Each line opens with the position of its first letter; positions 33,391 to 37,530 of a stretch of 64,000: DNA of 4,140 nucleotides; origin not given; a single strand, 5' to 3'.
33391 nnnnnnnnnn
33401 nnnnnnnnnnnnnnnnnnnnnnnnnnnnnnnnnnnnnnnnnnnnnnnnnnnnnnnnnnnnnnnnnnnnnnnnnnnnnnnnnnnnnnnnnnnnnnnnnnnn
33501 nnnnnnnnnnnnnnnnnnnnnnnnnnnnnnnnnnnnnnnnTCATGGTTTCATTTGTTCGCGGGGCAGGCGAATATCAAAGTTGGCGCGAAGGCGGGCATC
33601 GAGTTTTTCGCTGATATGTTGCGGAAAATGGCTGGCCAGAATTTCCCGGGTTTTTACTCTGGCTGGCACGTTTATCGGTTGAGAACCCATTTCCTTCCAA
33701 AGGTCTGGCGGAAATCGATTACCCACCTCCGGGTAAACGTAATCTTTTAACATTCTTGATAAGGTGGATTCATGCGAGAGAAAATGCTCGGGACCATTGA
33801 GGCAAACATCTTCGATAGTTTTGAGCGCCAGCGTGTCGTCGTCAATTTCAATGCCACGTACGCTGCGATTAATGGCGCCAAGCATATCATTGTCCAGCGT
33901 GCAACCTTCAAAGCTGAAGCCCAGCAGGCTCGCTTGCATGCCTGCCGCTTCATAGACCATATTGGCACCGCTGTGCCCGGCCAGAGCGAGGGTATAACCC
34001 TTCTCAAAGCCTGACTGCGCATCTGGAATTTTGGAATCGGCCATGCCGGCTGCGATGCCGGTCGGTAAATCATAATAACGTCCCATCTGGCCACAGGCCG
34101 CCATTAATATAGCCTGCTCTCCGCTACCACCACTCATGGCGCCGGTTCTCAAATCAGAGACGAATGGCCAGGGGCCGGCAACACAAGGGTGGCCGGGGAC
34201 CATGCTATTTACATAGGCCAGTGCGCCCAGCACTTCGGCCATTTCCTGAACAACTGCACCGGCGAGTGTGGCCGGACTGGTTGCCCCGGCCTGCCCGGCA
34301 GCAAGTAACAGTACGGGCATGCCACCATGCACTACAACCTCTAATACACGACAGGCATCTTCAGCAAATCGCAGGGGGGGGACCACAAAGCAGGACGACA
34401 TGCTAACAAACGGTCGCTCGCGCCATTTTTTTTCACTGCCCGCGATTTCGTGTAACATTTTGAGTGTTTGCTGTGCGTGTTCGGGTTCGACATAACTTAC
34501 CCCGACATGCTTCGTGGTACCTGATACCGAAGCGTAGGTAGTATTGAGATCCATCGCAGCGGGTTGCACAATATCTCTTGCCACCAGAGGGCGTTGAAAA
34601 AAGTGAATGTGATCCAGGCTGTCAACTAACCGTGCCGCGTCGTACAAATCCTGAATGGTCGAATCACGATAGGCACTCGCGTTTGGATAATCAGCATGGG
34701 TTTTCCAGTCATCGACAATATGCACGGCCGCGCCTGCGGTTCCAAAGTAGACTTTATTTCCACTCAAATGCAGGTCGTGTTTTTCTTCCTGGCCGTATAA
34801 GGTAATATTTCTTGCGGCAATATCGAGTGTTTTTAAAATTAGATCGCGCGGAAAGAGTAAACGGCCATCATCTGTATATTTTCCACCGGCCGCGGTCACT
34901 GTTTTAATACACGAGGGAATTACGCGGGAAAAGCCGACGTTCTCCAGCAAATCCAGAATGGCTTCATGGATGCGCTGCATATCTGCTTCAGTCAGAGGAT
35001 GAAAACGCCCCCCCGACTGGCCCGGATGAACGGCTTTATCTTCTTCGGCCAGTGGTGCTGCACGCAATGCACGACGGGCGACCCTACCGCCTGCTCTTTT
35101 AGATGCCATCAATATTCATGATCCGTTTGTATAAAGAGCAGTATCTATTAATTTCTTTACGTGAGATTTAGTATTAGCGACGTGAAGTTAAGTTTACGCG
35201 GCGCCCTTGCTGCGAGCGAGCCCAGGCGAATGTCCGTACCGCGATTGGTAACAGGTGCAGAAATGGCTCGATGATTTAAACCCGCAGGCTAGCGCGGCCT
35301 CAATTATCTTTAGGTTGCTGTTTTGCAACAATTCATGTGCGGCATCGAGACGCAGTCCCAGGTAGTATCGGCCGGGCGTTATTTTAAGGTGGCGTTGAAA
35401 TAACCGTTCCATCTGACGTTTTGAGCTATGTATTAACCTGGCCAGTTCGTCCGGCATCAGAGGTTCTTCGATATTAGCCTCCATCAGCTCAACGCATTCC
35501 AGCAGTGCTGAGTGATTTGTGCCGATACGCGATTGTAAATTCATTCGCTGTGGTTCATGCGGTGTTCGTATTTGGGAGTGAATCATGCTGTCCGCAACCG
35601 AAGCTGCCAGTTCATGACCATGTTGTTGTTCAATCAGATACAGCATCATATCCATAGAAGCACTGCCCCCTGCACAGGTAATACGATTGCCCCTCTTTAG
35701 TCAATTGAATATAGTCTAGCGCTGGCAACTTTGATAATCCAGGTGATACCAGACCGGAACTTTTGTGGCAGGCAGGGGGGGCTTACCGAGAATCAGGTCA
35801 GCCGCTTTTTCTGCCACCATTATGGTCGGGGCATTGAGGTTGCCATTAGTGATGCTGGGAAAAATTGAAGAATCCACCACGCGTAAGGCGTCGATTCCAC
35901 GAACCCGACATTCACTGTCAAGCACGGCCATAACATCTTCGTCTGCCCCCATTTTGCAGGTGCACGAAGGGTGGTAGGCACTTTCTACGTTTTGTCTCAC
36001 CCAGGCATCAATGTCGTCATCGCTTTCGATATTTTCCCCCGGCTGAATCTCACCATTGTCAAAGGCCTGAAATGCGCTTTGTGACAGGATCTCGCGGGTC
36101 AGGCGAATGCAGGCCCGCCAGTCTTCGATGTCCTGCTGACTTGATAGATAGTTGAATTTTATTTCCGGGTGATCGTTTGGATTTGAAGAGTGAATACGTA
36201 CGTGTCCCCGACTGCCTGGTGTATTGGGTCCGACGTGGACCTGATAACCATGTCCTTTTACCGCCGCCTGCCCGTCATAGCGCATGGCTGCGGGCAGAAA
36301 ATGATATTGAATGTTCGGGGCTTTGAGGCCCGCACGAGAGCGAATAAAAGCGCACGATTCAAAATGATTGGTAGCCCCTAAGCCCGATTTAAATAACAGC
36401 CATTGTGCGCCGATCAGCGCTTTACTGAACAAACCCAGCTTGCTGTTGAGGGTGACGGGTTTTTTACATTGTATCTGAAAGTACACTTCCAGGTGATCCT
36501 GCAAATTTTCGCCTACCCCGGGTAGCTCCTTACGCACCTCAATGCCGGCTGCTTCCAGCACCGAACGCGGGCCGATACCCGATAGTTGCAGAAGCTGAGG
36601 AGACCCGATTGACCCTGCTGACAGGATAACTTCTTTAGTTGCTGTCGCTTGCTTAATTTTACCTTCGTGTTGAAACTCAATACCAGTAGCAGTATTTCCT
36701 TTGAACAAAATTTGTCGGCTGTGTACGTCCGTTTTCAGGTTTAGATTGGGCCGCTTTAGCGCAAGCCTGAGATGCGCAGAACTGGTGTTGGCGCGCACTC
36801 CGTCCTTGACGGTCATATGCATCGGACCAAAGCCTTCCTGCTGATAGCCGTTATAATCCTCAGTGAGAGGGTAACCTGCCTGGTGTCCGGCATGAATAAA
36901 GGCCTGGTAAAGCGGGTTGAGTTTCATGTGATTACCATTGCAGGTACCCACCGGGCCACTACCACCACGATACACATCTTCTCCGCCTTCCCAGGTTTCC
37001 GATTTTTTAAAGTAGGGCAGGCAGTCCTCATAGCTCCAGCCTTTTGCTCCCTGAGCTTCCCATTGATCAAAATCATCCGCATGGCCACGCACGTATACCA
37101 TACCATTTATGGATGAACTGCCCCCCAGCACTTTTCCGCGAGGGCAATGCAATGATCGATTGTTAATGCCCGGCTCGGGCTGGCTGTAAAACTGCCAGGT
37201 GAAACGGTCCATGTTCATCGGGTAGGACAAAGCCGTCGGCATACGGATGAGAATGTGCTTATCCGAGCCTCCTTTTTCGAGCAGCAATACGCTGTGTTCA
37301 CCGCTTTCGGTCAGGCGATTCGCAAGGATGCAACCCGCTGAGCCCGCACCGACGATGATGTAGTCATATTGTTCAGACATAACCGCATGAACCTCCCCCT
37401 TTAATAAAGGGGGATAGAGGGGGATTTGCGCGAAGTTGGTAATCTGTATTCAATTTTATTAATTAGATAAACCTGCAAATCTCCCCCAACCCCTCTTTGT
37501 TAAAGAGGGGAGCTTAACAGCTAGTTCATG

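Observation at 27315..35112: Candidate cobalamin-dependent quaternary-amine (glycine betaine) demethylation module: non-Pyl MttB + DMGDH-like oxidase + URO-D/corrinoid fusion + MocR regulator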

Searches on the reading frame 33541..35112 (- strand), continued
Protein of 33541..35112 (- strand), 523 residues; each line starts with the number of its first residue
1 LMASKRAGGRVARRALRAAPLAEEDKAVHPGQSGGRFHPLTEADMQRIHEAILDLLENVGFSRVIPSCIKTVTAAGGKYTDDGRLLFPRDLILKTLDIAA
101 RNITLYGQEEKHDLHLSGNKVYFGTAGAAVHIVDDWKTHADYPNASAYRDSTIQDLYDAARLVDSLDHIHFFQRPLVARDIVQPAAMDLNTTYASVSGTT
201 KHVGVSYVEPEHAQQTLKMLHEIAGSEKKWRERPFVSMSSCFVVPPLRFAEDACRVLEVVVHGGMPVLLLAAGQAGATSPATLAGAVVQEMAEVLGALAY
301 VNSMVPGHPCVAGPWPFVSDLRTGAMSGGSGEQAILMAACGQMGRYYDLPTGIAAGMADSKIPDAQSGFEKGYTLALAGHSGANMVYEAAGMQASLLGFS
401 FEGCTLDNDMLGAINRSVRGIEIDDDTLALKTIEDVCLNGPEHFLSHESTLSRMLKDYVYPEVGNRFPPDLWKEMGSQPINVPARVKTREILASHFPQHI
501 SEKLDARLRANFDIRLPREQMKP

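Call 38: get_annotated_region(hit=H34, flank=9000)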
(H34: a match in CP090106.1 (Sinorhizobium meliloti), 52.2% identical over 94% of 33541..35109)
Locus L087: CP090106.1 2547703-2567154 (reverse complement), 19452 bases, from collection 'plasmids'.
description: Sinorhizobium meliloti strain Ak57 plasmid pSymB, complete sequence
organism: Sinorhizobium meliloti (NCBI taxid 382)
taxonomy: Bacteria; Pseudomonadota; Alphaproteobacteria; Hyphomicrobiales; Rhizobiaceae; Sinorhizobium; Sinorhizobium meliloti
host: -; source: Medicago,Cell culture,Plant nodule; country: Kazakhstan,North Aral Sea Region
typing (MOB-suite, as given by PLSDB): non-mobilizable
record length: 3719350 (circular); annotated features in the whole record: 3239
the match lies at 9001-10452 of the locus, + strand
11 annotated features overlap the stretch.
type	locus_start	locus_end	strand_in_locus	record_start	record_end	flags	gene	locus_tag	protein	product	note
CDS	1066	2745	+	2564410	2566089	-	-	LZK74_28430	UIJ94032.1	alpha/beta-hydrolase family protein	-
CDS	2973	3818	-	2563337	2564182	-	-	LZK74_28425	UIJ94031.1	LysR family transcriptional regulator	-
CDS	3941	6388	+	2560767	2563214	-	-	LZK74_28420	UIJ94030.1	FAD-dependent oxidoreductase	-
CDS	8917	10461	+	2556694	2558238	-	-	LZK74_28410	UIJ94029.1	trimethylamine methyltransferase family protein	-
CDS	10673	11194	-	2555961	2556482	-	-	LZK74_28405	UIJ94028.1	hypothetical protein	-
CDS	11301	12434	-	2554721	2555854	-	-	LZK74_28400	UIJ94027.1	ABC transporter substrate-binding protein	-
CDS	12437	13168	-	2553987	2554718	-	fhuF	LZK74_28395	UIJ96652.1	siderophore-iron reductase FhuF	-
CDS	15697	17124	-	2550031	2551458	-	-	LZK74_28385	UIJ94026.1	gamma-aminobutyraldehyde dehydrogenase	-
CDS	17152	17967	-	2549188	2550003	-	-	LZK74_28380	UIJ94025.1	ABC transporter permease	-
CDS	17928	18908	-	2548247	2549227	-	-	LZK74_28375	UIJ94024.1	ABC transporter permease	-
CDS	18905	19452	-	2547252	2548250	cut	-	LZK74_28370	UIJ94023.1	ABC transporter ATP-binding protein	-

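Call 50: search_protein_families(library=ncbifam, proteins=[L081:8933-9904:+, L082:8804-9775:+], max_evalue=0.00001)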
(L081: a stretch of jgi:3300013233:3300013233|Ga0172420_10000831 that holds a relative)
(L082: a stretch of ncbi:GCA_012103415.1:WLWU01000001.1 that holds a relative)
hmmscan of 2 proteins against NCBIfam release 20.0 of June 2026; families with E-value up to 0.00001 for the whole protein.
L081:8933-9904:+ (323 aa): 11 families
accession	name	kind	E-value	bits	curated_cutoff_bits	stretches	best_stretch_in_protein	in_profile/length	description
NF052371.1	TransRegGbdRPseu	equivalog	1.3e-101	340.2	480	1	13-322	15-324/365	choline metabolism transcriptional regulator GbdR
NF006902.0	PRK09393.1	equivalog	6.5e-42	143.9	425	1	15-322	11-319/327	transcriptional regulator FtrA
NF041686.2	ant_diox_reg_AndR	equivalog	1.6e-15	57.6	350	1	189-320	182-316/321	anthranilate 1,2-dioxygenase regulatory protein AndR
NF010028.0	PRK13503.1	equivalog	1.3e-11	44.4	288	1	231-323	179-271/278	HTH-type transcriptional activator RhaS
NF007243.0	PRK09685.1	equivalog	2.1e-10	40.5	199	1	220-322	195-299/303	transcriptional regulator FeaR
NF033869.1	viru_reg_Rsp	equivalog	8.6e-10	37.7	400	1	213-322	137-246/701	AraC family transcriptional regulator Rsp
NF012144.2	ramA_TF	equivalog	8.1e-08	32.7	180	1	228-320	10-102/108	RamA family antibiotic efflux transcriptional regulator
NF010026.0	PRK13501.1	equivalog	9.9e-08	31.5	363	1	244-323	197-276/290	HTH-type transcriptional activator RhaR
NF010027.0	PRK13502.1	equivalog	7.8e-07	28.8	384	1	232-322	185-275/282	HTH-type transcriptional activator RhaR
TIGR04094.1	adjacent_YSIRK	equivalog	1.5e-06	27.4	200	1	230-320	292-381/383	YSIRK-targeted surface antigen transcriptional regulator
NF010025.2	PRK13500.1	equivalog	4.2e-06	26.5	525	1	249-323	202-276/282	HTH-type transcriptional activator RhaR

L082:8804-9775:+ (323 aa): 21 families
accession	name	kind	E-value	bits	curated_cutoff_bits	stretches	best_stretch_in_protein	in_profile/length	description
NF052371.1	TransRegGbdRPseu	equivalog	2.2e-102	342.8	480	1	13-323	15-325/365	choline metabolism transcriptional regulator GbdR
NF006902.0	PRK09393.1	equivalog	7.8e-43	146.9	425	1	46-323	42-320/327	transcriptional regulator FtrA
NF041686.2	ant_diox_reg_AndR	equivalog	1.1e-15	58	350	1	227-322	221-318/321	anthranilate 1,2-dioxygenase regulatory protein AndR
NF010028.0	PRK13503.1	equivalog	1.3e-15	57.5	288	1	228-323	176-271/278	HTH-type transcriptional activator RhaS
NF012144.2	ramA_TF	equivalog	1.2e-12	48.2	180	1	228-323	10-105/108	RamA family antibiotic efflux transcriptional regulator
NF007243.0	PRK09685.1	equivalog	8.7e-12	45.1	199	1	227-323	202-300/303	transcriptional regulator FeaR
NF007584.0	PRK10219.1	equivalog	9.2e-12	45.3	174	1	227-322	9-104/107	superoxide response transcriptional regulator SoxS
NF040475.1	chlor_reg_RclR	equivalog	1.1e-11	44.7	400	1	221-323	175-277/284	reactive chlorine-specific transcriptional regulator RclR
NF047455.1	TF_Staph_AryK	equivalog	4.5e-10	38.4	850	1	230-323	164-257/759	transcriptional regulator AryK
NF007693.0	PRK10371.1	equivalog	3.5e-09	36.3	253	1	230-323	205-298/309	transcriptional regulator MelR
NF010026.0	PRK13501.1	equivalog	4.5e-09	35.9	363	1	250-322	203-275/290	HTH-type transcriptional activator RhaR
TIGR04094.1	adjacent_YSIRK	equivalog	1e-08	34.5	200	1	228-320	290-381/383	YSIRK-targeted surface antigen transcriptional regulator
NF033869.1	viru_reg_Rsp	equivalog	5.8e-08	31.6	400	1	217-322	141-246/701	AraC family transcriptional regulator Rsp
NF010025.2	PRK13500.1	equivalog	2.6e-07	30.5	525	1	228-322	181-275/282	HTH-type transcriptional activator RhaR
NF052534.1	RzbtTranRegRhrA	equivalog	4.4e-07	29.5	500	1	243-323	228-309/312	rhizobactin biosynthesis transcriptional regulator RhrA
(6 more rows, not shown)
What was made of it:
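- The adjacent regulators are GbdR-family paralogues scoring below the GbdR equivalog cut-off (340 bits against 480; call 50).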

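Call 72: find_related_loci(query=A2, collection=metagenome_contigs, flank=10000)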
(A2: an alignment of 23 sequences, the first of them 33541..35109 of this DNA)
Query A2 (522 aa) in metagenome_contigs; peptide patterns used: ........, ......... (x = any residue, [..] = any of these).
600 stretches matched a pattern (row limit reached: there are more); 532 encode a relative of the query (tblastn E <= 1e-3); the best 80 are kept; 80 distinct loci.
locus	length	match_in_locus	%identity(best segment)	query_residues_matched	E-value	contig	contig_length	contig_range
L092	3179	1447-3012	89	1-522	0e+0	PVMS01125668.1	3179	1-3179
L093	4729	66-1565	86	22-521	0e+0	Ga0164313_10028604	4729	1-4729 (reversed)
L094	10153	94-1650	73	1-520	0e+0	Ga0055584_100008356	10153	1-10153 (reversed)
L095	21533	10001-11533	67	3-522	0e+0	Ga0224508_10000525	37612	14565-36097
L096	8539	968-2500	66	3-521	0e+0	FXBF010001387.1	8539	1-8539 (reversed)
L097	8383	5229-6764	66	3-522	0e+0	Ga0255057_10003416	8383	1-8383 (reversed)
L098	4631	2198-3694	65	15-521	0e+0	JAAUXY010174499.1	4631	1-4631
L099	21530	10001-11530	64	3-520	0e+0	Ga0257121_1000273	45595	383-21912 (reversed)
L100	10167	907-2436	65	3-520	0e+0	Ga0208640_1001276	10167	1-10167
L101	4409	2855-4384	65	3-520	0e+0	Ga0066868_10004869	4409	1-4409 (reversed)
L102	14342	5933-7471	65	2-522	0e+0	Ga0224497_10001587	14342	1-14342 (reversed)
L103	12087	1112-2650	65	2-522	0e+0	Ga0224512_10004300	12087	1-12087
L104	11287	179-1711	63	3-521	0e+0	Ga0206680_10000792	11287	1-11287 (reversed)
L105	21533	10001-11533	63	3-521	0e+0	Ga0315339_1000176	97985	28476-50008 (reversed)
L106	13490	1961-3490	63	3-520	0e+0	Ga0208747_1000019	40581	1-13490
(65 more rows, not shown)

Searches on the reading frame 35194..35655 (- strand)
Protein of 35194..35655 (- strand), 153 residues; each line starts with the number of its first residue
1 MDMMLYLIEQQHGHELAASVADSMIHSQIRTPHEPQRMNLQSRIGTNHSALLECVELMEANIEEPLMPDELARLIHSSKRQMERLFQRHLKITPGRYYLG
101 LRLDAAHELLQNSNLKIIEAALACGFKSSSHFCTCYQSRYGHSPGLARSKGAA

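Call 4: search_protein_families(library=pfam, proteins=[window:35194-35655:-])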
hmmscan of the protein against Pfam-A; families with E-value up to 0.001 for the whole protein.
window:35194-35655:- (153 aa): 2 families
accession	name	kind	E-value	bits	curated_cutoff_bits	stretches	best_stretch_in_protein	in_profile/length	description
PF12833.13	HTH_18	-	7e-20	71.6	33.6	1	71-148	1-78/80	Helix-turn-helix domain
PF00165.29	HTH_AraC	-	3.4e-11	43.4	26.6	1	110-145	1-38/42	Bacterial regulatory helix-turn-helix proteins, AraC family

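Call 5: search_protein_families(library=ncbifam, proteins=[window:35194-35655:-])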
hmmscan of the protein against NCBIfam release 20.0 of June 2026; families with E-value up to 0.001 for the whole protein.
window:35194-35655:- (153 aa): 22 families
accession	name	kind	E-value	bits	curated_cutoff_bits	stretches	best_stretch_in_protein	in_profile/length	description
NF052371.1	TransRegGbdRPseu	equivalog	9.8e-51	172.9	480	1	1-148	177-324/365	choline metabolism transcriptional regulator GbdR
NF006902.0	PRK09393.1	equivalog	3e-18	66.1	425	1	1-149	172-320/327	transcriptional regulator FtrA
NF010028.0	PRK13503.1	equivalog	4.3e-15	55.8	288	1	36-149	158-271/278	HTH-type transcriptional activator RhaS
NF041686.2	ant_diox_reg_AndR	equivalog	5.5e-13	49.2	350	1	16-145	183-315/321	anthranilate 1,2-dioxygenase regulatory protein AndR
NF012144.2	ramA_TF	equivalog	1.4e-11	44.7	180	1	54-149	10-105/108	RamA family antibiotic efflux transcriptional regulator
NF007243.0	PRK09685.1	equivalog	1e-10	41.5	199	1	36-149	185-300/303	transcriptional regulator FeaR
NF047455.1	TF_Staph_AryK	equivalog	4.4e-09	35.1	850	1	35-148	143-256/759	transcriptional regulator AryK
TIGR04094.1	adjacent_YSIRK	equivalog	7e-09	35.1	200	1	45-144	280-379/383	YSIRK-targeted surface antigen transcriptional regulator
NF010025.2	PRK13500.1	equivalog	7.9e-09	35.5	525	1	11-150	138-277/282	HTH-type transcriptional activator RhaR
NF047788.1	TransRegPocR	equivalog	1.1e-08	34.7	500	1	42-149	182-289/296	transcriptional regulator PocR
NF010027.0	PRK13502.1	equivalog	1.5e-07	31.2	384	1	27-146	153-273/282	HTH-type transcriptional activator RhaR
NF007693.0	PRK10371.1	equivalog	1.8e-07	30.7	253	1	55-145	204-294/309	transcriptional regulator MelR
NF033869.1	viru_reg_Rsp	equivalog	2.1e-07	29.8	400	1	37-146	135-244/701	AraC family transcriptional regulator Rsp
NF007584.0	PRK10219.1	equivalog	3.1e-07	30.7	174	1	53-147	9-103/107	superoxide response transcriptional regulator SoxS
NF040475.1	chlor_reg_RclR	equivalog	5.5e-07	29.2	400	1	48-149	176-277/284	reactive chlorine-specific transcriptional regulator RclR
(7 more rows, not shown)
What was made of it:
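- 35194..35694 (-): 5'-truncated remnant of a GbdR-family (DJ-1/PfpI + AraC HTH) regulator gene. Only the C-terminal ~160 codons remain. Matches positions 177-324 of the 365-position GbdR model (call 5).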

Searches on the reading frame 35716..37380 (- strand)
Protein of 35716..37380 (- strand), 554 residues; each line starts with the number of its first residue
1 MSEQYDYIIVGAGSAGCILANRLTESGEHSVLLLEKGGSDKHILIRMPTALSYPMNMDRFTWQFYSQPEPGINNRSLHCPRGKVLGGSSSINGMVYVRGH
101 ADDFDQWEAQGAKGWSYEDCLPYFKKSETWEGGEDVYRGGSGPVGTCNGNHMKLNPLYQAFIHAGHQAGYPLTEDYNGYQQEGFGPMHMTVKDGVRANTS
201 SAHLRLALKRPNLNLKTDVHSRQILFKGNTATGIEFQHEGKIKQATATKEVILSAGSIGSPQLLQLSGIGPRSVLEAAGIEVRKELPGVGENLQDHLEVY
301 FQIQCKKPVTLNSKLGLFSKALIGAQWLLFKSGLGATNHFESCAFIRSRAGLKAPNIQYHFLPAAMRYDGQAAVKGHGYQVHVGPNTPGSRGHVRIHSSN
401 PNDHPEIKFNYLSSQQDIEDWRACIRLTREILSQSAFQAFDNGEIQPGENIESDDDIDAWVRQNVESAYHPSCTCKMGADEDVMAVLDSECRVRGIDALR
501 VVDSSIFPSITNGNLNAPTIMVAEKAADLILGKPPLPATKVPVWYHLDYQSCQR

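Call 4: search_protein_families(library=pfam, proteins=[window:35716-37380:-])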
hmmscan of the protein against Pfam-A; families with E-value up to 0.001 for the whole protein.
window:35716-37380:- (554 aa): 7 families
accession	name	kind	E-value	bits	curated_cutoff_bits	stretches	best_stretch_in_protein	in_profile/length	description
PF00732.25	GMC_oxred_N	-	3.1e-54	184.5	23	1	5-297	1-217/218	GMC oxidoreductase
PF05199.19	GMC_oxred_C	-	1.2e-38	133.2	24.6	1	388-523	1-139/139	GMC oxidoreductase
PF00890.30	FAD_binding_2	-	3.5e-05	23.6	20.4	0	6-39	1-33/414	FAD binding domain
PF07992.20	Pyr_redox_2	-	0.00014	21.8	26.1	0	5-38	1-33/291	Pyridine nucleotide-disulphide oxidoreductase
PF13738.12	Pyr_redox_3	-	0.00042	20.1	30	0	8-65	1-51/305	Pyridine nucleotide-disulphide oxidoreductase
PF13450.12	NAD_binding_8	-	0.0006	20.5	21.9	0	9-37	1-28/68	NAD(P)-binding Rossmann-like domain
PF01266.30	DAO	-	0.0007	19.6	27.9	0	6-37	1-31/353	FAD dependent oxidoreductase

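Call 5: search_protein_families(library=ncbifam, proteins=[window:35716-37380:-])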
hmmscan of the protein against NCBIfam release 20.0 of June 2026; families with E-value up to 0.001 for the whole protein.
window:35716-37380:- (554 aa): 11 families
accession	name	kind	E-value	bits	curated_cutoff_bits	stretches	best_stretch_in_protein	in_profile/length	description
NF002550.0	PRK02106.1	subfamily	3.2e-267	887.6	605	1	2-551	3-554/563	choline dehydrogenase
TIGR01810.1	betA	equivalog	1.6e-238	792.7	732.1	1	6-536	1-532/532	choline dehydrogenase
TIGR03970.1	mycofact_MftG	equivalog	6.3e-99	332.1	387.45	2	6-314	2-309/487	mycofactocin dehydrogenase MftG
TIGR04542.1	GMC_mycofac_2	equivalog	4.1e-37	128.2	400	1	6-271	1-239/425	mycofactocin system GMC family oxidoreductase MftG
NF038210.1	GMC_mycofac_3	equivalog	7.6e-18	64.6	300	1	8-110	2-95/418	mycofactocin system GMC family oxidoreductase MftG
TIGR02032.1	GG-red-SF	subfamily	5.9e-06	26.2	158.8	1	5-37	1-32/297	geranylgeranyl reductase family protein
NF058674.1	CholsOxChoxAB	equivalog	7.9e-06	24.6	850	0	4-37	5-37/535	cholesterol oxidase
TIGR01813.1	flavo_cyto_c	subfamily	7.4e-05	21.6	285.45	0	7-36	2-31/444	flavocytochrome c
NF004992.0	PRK06370.1-4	equivalog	0.00021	19.9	629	1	1-33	1-33/459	FAD-containing oxidoreductase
TIGR00031.1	UDP-GALP_mutase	equivalog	0.00076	18.5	303.75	0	4-36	1-32/378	UDP-galactopyranose mutase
TIGR02462.1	pyranose_ox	equivalog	0.00086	18.3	544.9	0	5-59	1-58/548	pyranose oxidase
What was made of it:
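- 35716..37380 (-): betA, choline dehydrogenase. NF002550 888 bits (cut-off 605); TIGR01810 793 bits (cut-off 732) (call 5).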
